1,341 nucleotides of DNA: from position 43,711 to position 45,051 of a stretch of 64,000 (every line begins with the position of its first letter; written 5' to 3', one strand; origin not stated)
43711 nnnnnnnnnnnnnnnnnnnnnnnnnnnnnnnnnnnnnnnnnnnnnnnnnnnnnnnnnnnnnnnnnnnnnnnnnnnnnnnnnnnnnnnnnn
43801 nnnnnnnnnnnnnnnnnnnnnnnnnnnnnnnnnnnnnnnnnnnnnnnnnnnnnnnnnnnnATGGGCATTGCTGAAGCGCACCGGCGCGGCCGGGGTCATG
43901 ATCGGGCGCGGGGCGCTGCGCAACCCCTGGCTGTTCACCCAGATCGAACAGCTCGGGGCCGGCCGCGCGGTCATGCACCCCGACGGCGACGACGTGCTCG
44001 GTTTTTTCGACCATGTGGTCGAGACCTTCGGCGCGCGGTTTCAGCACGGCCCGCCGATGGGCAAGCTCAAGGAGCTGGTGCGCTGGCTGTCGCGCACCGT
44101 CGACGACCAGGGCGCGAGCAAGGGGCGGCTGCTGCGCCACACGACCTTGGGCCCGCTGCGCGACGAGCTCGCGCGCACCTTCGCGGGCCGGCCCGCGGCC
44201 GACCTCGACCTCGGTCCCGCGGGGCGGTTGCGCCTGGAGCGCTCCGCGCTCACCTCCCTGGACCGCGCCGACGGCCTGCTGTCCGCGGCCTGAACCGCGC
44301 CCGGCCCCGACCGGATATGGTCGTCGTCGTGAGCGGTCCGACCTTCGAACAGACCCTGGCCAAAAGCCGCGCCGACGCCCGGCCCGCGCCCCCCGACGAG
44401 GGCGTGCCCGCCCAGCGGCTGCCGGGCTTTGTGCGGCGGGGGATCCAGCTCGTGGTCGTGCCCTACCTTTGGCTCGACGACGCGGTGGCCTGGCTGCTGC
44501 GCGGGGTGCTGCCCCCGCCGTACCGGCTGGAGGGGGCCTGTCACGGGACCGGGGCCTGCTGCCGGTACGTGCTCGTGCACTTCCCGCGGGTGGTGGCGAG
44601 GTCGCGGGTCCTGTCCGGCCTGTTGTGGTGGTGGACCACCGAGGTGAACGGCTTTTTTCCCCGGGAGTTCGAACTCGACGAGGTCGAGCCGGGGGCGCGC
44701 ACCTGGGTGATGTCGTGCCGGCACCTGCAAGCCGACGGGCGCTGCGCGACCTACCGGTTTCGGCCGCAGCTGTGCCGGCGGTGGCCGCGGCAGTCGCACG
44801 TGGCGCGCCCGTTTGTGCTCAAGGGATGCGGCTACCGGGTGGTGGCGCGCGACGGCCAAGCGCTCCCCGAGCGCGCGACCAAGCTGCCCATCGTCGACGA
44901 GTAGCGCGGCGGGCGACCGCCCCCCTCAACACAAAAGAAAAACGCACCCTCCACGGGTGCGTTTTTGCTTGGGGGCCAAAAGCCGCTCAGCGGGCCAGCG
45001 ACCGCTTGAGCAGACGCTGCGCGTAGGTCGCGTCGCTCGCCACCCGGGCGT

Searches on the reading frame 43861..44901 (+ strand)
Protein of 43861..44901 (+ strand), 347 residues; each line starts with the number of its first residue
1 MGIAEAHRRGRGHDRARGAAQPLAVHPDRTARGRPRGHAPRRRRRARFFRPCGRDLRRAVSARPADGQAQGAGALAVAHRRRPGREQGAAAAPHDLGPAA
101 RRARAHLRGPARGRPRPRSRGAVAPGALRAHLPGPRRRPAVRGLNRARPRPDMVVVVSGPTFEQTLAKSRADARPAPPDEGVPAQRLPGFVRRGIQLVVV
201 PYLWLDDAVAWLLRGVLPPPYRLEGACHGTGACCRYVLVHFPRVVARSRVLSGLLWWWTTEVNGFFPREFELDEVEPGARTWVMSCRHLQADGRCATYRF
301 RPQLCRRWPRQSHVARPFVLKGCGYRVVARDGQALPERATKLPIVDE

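Call 12: search_protein_families(library=pfam, proteins=[window:43861-44901:+], max_evalue=0.01)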
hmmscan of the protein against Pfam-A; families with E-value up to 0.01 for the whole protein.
window:43861-44901:+ (347 aa): 1 family
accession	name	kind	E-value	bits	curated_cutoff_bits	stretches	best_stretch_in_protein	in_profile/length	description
PF03692.20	CxxCxxCC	-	0.0034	18.5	23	0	271-311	41-72/85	Putative zinc- or iron-chelating domain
